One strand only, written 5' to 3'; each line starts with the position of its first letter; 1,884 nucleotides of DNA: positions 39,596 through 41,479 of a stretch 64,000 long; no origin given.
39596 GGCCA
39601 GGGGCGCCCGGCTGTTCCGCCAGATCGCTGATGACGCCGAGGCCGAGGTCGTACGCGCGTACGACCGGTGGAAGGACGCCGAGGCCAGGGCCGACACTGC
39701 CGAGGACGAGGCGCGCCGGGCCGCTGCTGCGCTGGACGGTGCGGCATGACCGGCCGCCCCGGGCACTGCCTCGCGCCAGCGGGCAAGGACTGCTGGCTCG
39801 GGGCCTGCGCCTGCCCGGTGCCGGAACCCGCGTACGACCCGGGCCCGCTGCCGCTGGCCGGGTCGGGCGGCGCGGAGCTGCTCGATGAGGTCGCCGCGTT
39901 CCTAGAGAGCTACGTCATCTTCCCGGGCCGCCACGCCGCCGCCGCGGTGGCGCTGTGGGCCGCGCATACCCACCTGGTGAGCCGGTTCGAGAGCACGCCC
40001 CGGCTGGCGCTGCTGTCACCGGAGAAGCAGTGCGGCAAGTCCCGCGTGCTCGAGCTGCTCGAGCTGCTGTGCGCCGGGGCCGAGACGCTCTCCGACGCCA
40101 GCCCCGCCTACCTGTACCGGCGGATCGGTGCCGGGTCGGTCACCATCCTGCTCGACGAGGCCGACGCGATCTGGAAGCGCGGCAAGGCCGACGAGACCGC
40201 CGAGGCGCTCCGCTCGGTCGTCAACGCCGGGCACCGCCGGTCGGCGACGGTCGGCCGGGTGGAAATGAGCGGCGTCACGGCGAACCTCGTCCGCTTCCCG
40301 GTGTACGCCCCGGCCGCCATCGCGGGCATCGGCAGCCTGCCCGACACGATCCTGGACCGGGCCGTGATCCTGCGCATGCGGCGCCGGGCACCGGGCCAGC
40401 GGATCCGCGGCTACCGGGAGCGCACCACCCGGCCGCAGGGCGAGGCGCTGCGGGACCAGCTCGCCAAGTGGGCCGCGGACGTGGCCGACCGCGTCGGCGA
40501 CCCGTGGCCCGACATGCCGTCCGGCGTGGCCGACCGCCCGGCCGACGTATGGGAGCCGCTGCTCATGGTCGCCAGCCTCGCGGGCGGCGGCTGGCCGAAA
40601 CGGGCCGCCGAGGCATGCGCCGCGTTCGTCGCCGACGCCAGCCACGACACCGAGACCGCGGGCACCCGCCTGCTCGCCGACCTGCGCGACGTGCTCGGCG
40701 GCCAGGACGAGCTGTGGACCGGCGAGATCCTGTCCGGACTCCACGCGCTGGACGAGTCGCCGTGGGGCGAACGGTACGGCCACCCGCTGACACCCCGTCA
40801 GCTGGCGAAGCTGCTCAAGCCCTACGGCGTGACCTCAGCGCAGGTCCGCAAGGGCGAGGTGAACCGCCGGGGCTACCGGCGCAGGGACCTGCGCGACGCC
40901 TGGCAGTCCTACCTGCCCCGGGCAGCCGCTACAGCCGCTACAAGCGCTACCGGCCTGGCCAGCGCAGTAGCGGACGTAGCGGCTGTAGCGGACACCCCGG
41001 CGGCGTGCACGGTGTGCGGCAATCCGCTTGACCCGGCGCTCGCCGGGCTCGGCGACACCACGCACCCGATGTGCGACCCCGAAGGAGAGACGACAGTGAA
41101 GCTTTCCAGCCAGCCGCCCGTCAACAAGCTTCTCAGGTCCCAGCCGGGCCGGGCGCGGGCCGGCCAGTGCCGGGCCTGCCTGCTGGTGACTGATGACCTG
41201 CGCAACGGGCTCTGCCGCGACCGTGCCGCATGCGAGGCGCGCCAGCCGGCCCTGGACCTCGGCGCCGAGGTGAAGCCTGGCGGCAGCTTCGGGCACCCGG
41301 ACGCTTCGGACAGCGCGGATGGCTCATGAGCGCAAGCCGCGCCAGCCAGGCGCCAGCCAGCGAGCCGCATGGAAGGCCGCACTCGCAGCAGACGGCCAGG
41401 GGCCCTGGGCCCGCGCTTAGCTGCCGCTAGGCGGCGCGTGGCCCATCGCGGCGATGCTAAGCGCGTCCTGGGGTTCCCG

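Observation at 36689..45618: Cargo of the 8.9-kb element is integrase, regulators, a DUF3631-like ATPase and a TerS-like protein, with no virion, lysis or conjugation genes: candidate actinobacterial phage satellite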

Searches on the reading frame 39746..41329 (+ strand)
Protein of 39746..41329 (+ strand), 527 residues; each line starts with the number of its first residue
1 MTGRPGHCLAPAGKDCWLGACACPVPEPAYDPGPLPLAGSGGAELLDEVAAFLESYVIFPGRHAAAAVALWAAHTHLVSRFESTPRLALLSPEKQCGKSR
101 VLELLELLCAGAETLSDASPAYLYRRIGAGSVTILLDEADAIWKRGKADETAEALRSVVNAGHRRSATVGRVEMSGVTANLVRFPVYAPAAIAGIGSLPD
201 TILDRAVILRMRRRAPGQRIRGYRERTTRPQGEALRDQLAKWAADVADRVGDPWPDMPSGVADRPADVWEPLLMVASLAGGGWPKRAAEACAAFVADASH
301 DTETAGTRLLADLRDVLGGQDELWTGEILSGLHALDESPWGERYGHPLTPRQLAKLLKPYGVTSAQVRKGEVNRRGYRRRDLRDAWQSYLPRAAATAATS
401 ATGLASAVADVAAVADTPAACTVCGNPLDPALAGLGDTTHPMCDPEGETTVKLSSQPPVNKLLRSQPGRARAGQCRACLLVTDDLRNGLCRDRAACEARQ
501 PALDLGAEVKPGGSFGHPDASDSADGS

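Call 11: search_protein_families(library=pfam, max_evalue=0.1, proteins=[window:39746-41329:+])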
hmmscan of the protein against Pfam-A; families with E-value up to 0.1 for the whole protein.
window:39746-41329:+ (527 aa): 1 family
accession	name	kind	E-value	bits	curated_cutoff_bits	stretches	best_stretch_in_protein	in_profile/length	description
PF12307.13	DUF3631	-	3.3e-56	190.8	24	1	210-389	1-182/182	Protein of unknown function (DUF3631)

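Call 12: search_protein_families(library=phrogs, max_evalue=0.1, proteins=[window:39746-41329:+])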
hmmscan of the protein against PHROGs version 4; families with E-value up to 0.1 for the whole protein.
window:39746-41329:+ (527 aa): 0 families

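Call 16: search_dna_similar(collection=phages, mode=protein, query=window:39746-41329:+, max_rows=25)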
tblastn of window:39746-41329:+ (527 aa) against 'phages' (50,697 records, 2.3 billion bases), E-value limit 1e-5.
Records with a match: 1; places in all: 1; records where one place covers at least 80% of the query: 0.
Best place of each record, by identity: <60% 1.
By first word of the organism name: Pseudomonas 1.
By host as written in the record: Pseudomonas aeruginosa 1.
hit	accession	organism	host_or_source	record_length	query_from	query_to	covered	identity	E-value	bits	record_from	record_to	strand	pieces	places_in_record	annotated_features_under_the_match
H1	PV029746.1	Pseudomonas phage Phipami28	Pseudomonas aeruginosa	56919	74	390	60%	35.3%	2e-36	150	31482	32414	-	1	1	hypothetical protein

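Call 25: find_homologous_proteins(query=window:39746-41329:+, max_evalue=1e-10)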
Query window:39746-41329:+ (527 aa): 3310 proteins with E <= 1e-10 among 8000 candidates; the best 120 are listed.
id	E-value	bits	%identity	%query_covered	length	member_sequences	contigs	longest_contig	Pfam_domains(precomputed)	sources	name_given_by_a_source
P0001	0.0e+0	1185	100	100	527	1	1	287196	PF12307.14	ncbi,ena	-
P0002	6.2e-219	747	73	90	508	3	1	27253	PF12307.14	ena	-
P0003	1.3e-218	746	71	96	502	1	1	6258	PF12307.14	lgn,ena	-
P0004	3.6e-215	734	71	94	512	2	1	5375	PF12307.14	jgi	jgi:hypothetical protein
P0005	7.8e-210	717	70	90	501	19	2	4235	PF12307.14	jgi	-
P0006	2.3e-209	715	71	91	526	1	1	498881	PF12307.14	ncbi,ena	-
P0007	3.7e-209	714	69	92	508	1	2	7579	PF12307.14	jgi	jgi:hypothetical protein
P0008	2.5e-204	698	74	84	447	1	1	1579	PF12307.14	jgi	jgi:hypothetical protein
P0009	1.2e-203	696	71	87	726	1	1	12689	PF12307.14,PF12965.14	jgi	jgi:hypothetical protein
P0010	1.4e-202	693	70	88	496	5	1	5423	PF12307.14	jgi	jgi:Protein of unknown function (DUF3631)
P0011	3.7e-201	688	73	84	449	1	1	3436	PF12307.14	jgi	jgi:hypothetical protein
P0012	2.2e-197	675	71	83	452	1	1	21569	PF12307.14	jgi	jgi:Protein of unknown function (DUF3631)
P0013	1.8e-195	669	75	79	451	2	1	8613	PF12307.14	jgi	-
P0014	3.7e-195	668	69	86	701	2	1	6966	PF12307.14,PF12965.14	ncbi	-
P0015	8.4e-192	657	73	79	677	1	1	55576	PF12307.14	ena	-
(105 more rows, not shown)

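Call 26: find_encoding_contigs(protein=P0001, flank=10000, max_places=3)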
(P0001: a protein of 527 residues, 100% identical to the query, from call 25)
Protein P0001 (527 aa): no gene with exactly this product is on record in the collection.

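Call 27: find_encoding_contigs(protein=P0006, flank=10000, max_places=3)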
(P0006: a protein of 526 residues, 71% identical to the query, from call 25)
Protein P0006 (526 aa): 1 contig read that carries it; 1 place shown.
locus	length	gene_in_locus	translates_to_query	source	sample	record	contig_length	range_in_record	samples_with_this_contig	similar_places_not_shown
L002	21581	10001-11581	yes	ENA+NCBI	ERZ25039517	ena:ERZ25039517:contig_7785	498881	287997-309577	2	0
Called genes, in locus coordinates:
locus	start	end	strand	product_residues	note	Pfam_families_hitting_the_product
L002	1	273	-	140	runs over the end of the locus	PF00239:Resolvase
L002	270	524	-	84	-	-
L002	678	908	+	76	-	PF00392:GntR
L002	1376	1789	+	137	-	-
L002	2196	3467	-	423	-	-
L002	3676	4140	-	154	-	-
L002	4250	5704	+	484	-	PF00171:Aldedh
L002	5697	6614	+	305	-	PF00171:Aldedh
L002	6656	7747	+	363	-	PF01926:MMR_HSR1, PF06071:YchF-GTPase_C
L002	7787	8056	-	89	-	PF00589:Phage_integrase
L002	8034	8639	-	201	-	PF00589:Phage_integrase (weak)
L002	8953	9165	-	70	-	-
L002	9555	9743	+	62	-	PF12728:HTH_17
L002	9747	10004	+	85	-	-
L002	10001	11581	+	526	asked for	PF12307:DUF3631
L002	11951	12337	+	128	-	-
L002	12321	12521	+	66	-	-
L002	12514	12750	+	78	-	-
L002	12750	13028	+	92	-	-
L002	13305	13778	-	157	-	-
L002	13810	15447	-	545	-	PF05977:MFS_3, PF00083:Sugar_tr (weak), PF07690:MFS_1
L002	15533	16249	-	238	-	PF14378:PAP2_3 (faint), PF01569:PAP2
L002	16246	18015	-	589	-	PF00916:Sulfate_transp, PF01740:STAS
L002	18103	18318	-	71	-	-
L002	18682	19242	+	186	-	PF02371:Transposase_20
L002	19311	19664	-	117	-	-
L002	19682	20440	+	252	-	-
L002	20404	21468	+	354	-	PF12642:TpcC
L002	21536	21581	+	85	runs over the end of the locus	-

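Call 28: find_encoding_contigs(protein=P0002, flank=10000, max_places=3)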
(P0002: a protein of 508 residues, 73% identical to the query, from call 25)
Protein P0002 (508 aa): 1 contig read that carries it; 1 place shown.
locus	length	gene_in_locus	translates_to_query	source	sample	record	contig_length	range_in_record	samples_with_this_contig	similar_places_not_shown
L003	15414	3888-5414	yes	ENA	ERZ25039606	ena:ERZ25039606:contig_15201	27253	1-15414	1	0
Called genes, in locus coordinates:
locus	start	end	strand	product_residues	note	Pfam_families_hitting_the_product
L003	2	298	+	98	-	?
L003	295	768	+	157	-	PF08278:DnaG_DnaB_bind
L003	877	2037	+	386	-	PF03979:Sigma70_r1_1, PF00140:Sigma70_r1_2, PF04542:Sigma70_r2, PF04539:Sigma70_r3, PF04545:Sigma70_r4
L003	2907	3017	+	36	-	-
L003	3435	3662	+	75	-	-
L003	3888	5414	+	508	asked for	PF12307:DUF3631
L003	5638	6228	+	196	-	-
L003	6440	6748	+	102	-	-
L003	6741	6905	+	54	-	-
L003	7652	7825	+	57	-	-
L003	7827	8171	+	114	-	-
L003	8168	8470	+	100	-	-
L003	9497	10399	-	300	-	PF01670:Glyco_hydro_12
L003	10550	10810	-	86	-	-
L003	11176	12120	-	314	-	PF06790:UPF0259 (weak), PF25231:DUF7847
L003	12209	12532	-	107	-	-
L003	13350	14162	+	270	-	PF11716:MDMPI_N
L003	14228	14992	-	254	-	-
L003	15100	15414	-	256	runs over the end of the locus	PF00501:AMP-binding, PF13193:AMP-binding_C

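Call 45: search_solved_structures(query=window:39746-41329:+, max_evalue=1)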
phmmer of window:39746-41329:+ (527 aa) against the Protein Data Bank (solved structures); distinct sequences matched with E-value up to 1: 0.

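Call 65: search_protein_families(library=ncbifam, max_evalue=0.05, proteins=[window:39746-41329:+])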
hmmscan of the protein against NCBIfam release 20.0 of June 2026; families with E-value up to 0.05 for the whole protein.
window:39746-41329:+ (527 aa): 0 families

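Call 66: search_protein_families(library=padloc, max_evalue=0.05, proteins=[window:39746-41329:+])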
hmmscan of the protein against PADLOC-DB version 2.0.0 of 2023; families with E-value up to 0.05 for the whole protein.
window:39746-41329:+ (527 aa): 0 families

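Call 75: search_dna_similar(collection=plasmids, mode=protein, query=window:39746-41329:+, max_rows=20)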
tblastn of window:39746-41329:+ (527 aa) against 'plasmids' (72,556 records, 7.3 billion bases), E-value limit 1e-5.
Records with a match: 3; places in all: 3; records where one place covers at least 80% of the query: 0.
Best place of each record, by identity: <60% 3.
By first word of the organism name: Streptomyces 2; Nonomuraea 1.
By predicted mobility (MOB-suite, as given by PLSDB): non-mobilizable 3.
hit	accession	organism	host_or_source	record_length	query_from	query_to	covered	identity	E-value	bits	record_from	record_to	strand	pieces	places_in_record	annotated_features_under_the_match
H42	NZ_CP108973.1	Streptomyces longwoodensis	-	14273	47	389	65%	48.0%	2e-64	234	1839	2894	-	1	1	DUF3631 domain-containing protein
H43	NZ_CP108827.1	Streptomyces sp. NBC_00859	-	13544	48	389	65%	47.4%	6e-61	224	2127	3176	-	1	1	DUF3631 domain-containing protein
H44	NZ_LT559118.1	Nonomuraea gerenzanensis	-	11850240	47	391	65%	40.2%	1e-44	176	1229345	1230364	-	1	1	none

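Call 83: predict_structure(alignment_id=A2)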
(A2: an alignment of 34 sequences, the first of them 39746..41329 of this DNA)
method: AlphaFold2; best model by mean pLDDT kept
length: 527 residues; sequences in the alignment: 34
mean_pLDDT: 77.5   pTM: 0.60
mean pLDDT of the five models: 77.5, 77.3, 77.2, 75.8, 72.4
residues with pLDDT >= 90: 240; 70-90: 126; 50-70: 54; < 50: 107
segments of 3 or more residues with pLDDT < 50: 1-7, 34-37, 299-303, 394-416, 448-474, 480-489, 501-525
pLDDT, mean of each block of 10 residues (from residue 1): 43 53 54 51 96 96 95 97 94 87 98 89 87 93 85 91 91 88 92 89 88 87 96 97 96 88 71 96 95 71 66 93 97 86 85 89 94 97 84 48 39 58 92 91 66 37 34 47 44 67 41 41 45
secondary structure, 60 per line:
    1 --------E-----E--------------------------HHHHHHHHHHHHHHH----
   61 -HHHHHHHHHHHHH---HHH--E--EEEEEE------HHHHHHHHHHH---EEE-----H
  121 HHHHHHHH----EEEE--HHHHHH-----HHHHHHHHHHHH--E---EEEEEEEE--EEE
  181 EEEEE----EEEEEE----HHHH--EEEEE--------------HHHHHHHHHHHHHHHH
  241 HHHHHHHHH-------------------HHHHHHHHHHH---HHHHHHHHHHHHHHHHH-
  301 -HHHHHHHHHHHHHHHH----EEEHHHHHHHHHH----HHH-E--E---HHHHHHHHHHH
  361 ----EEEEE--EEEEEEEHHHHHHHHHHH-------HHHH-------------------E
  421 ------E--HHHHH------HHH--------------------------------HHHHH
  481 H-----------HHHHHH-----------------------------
elements in order: H42-56 H62-74 E86-91 H98-108 E112-114 H120-128 E133-136 H139-144 H150-161 E168-175 E178-185 E190-195 H200-203 E206-210 H225-249 H269-279 H283-299 H302-317 E322-324 H325-334 H350-360 E365-369 E372-378 H379-389 H397-400 H430-434 H476-481 H493-498

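Call 87: fold_search(model_id=the predicted structure, library=pdb)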
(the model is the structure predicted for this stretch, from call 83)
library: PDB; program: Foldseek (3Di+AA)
matches with E <= 10: 818; with E <= 0.001: 161
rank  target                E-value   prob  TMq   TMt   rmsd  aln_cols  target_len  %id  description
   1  8s0e_3                7.4e-06  1.00  0.27  0.33  19.5       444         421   13  H. sapiens OCCM bound to double stranded DNA (released 2024-10-02)
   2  7pmk_2                1.3e-05  1.00  0.24  0.19  16.5       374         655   13  S. cerevisiae replisome-SCF(Dia2) complex bound to double-stranded DNA (conformation I) (released 2021-11-10)
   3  7pt7_2                1.4e-05  1.00  0.22  0.19  15.6       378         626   15  Structure of MCM2-7 DH complexed with Cdc7-Dbf4 in the presence of ADP:BeF3, state I (released 2022-06-08)
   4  7pds_A                2.1e-05  1.00  0.24  0.27  13.2       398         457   10  The structure of PriRep1 with dsDNA (released 2022-07-13)
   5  9im1_A                2.3e-05  1.00  0.23  0.22   7.4       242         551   12  The Cryo-EM structure of MPXV E5 in complex with ssDNA in intermediate state 1 (released 2025-06-18)
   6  8wh0_B                2.5e-05  1.00  0.24  0.26   7.3       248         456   11  MPOX E5 hexamer ssDNA and AMP-PNP bound conformation (released 2024-10-09)
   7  7pds_C                2.9e-05  1.00  0.27  0.30  11.7       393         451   11  The structure of PriRep1 with dsDNA (released 2022-07-13)
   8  5v8f_4                2.9e-05  1.00  0.28  0.21  16.1       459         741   11  Structural basis of MCM2-7 replicative helicase loading by ORC-Cdc6 and Cdt1 (released 2017-05-10)
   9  8xgc_2                2.9e-05  1.00  0.23  0.16  15.3       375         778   14  Structure of yeast replisome associated with FACT and histone hexamer, Composite map (released 2024-02-14)
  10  8xj8_C                3.1e-05  1.00  0.24  0.31   7.1       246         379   12  The Cryo-EM structure of MPXV E5 C-terminal in complex with DNA (released 2024-05-01)
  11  8q67_E                3.3e-05  1.00  0.28  0.26   8.7       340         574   14  Crystal structure of a homohexameric MCM from M. acidophilum (released 2025-03-12)
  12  8ww7_C                3.5e-05  1.00  0.24  0.16   7.0       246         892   15  Structure of AMPPNP-Form AsfvPrimPol Dodecamer (released 2025-04-30)
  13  8xj7_D                3.5e-05  1.00  0.23  0.26   7.1       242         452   12  The Cryo-EM structure of MPXV E5 in complex with DNA (released 2024-05-01)
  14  8apl_A                3.9e-05  1.00  0.24  0.27   7.1       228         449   14  Vaccinia virus DNA helicase D5 residues 323-785 hexamer with bound DNA processed in C6 (released 2022-11-09)
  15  7pmn_2                3.9e-05  1.00  0.24  0.20  16.2       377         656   12  S. cerevisiae replisome-SCF(Dia2) complex bound to double-stranded DNA (conformation II) (released 2021-11-10)
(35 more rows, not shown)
